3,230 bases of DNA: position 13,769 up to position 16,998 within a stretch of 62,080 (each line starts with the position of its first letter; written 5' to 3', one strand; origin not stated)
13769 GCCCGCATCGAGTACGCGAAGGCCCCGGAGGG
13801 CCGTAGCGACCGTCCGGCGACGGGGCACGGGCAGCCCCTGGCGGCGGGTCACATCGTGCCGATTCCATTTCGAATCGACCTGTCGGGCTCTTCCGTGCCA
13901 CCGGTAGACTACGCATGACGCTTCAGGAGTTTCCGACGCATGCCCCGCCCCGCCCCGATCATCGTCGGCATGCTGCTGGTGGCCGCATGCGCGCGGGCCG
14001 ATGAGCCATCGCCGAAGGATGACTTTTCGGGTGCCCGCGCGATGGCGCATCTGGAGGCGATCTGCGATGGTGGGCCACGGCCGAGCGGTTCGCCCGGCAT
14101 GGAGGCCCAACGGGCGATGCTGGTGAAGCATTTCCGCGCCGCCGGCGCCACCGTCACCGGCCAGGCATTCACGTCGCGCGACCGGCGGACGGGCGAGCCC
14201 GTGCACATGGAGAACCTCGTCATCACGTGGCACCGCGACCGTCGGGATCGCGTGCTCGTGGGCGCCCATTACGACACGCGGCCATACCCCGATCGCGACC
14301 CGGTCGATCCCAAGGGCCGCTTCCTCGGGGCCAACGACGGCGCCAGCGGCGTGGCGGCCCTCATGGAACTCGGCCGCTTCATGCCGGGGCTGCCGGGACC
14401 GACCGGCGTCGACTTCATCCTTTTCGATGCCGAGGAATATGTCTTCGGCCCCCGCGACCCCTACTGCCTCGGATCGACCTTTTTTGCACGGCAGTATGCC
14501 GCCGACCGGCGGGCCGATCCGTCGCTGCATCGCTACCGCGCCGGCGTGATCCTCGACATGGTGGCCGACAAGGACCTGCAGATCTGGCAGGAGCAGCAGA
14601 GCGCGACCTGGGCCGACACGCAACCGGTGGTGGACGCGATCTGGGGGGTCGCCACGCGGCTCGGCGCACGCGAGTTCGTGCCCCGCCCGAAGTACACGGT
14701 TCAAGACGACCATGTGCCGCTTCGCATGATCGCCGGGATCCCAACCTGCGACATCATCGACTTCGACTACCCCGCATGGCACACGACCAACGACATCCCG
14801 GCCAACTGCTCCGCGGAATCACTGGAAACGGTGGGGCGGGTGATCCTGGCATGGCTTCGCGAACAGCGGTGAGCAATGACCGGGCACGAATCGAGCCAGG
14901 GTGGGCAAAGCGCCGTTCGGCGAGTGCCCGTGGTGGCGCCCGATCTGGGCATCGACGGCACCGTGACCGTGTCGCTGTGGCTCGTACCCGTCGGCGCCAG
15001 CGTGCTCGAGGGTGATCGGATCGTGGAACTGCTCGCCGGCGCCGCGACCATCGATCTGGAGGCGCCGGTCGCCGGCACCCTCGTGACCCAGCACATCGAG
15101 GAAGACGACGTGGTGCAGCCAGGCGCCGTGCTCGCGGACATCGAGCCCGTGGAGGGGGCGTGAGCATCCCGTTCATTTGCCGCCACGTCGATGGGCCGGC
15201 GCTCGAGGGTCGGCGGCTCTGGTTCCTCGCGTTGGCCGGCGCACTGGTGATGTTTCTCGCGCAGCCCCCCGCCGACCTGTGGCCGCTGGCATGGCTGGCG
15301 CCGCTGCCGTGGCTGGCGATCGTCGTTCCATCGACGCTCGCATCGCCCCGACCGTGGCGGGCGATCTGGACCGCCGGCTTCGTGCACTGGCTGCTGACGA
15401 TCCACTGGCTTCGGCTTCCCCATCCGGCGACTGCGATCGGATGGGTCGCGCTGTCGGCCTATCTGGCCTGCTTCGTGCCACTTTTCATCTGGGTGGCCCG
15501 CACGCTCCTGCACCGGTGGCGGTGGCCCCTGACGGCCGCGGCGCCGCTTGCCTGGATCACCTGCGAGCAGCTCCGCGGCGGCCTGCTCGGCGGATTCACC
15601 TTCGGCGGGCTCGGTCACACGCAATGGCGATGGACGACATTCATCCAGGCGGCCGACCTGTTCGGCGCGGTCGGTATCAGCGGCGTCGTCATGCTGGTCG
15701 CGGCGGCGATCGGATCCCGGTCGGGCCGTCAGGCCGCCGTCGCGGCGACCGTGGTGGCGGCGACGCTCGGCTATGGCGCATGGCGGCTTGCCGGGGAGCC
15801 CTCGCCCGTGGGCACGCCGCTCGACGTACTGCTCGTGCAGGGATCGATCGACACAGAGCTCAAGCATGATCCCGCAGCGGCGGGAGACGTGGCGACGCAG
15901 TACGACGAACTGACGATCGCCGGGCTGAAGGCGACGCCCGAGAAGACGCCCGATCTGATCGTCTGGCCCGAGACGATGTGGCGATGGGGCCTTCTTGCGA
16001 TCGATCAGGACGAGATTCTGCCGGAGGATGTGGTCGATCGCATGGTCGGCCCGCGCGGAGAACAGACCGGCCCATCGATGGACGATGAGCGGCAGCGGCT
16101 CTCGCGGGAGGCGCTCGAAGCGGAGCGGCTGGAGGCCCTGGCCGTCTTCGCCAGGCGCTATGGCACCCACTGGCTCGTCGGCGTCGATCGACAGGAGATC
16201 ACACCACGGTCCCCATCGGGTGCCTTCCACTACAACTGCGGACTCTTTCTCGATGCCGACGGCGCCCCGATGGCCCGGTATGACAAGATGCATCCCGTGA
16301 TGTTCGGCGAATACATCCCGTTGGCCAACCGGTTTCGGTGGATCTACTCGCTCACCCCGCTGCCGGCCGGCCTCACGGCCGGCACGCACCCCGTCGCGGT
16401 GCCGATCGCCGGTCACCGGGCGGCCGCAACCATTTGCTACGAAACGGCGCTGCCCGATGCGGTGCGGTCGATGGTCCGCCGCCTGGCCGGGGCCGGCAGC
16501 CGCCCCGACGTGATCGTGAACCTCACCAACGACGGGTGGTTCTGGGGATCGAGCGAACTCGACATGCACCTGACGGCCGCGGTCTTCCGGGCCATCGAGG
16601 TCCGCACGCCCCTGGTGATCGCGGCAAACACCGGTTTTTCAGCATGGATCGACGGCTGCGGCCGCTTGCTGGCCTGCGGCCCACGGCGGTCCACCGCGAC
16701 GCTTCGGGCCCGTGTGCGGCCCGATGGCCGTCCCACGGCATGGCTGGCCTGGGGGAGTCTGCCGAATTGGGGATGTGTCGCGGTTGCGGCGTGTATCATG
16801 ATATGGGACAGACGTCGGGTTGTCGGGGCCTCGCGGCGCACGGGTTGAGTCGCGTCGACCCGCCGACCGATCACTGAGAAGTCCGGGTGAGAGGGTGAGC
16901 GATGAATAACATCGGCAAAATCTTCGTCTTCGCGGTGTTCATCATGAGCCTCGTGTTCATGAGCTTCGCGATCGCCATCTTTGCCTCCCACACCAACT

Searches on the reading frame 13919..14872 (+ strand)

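Call 78: search_protein_families(library=pfam, proteins=[window:13919-14872:+], max_evalue=0.0001)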
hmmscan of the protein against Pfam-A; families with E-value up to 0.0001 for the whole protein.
window:13919-14872:+ (317 aa): 1 family
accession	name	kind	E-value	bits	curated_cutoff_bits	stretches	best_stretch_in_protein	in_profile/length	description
PF04389.22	Peptidase_M28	-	2.8e-29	102.7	21.3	1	99-312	1-192/193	Peptidase family M28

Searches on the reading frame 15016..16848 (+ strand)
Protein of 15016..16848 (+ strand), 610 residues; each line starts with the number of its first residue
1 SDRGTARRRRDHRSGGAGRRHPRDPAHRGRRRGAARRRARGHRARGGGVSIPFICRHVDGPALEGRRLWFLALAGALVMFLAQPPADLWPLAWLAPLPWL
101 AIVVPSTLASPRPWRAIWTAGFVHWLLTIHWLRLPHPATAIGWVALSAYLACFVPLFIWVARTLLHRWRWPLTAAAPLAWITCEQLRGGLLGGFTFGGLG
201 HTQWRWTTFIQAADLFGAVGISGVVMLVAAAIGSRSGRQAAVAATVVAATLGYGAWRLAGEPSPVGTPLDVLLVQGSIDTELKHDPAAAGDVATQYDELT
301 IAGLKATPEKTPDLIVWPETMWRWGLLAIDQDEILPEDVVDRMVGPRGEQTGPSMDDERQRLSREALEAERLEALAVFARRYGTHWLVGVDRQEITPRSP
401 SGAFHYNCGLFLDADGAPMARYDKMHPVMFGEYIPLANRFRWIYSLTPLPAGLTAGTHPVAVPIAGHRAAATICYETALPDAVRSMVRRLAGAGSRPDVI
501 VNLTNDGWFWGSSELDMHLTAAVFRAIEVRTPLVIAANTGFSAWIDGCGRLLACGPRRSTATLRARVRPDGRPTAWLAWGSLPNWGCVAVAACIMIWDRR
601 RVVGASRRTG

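Call 78: search_protein_families(library=pfam, proteins=[window:15016-16848:+], max_evalue=0.0001)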
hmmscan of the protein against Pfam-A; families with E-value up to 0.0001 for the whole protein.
window:15016-16848:+ (610 aa): 2 families
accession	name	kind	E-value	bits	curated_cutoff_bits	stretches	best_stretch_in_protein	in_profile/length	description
PF20154.4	LNT_N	-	1.7e-25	90.5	27.1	1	76-231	2-159/159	Apolipoprotein N-acyltransferase N-terminal domain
PF00795.27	CN_hydrolase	-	5.4e-18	65.7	23.2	1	310-567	31-246/256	Carbon-nitrogen hydrolase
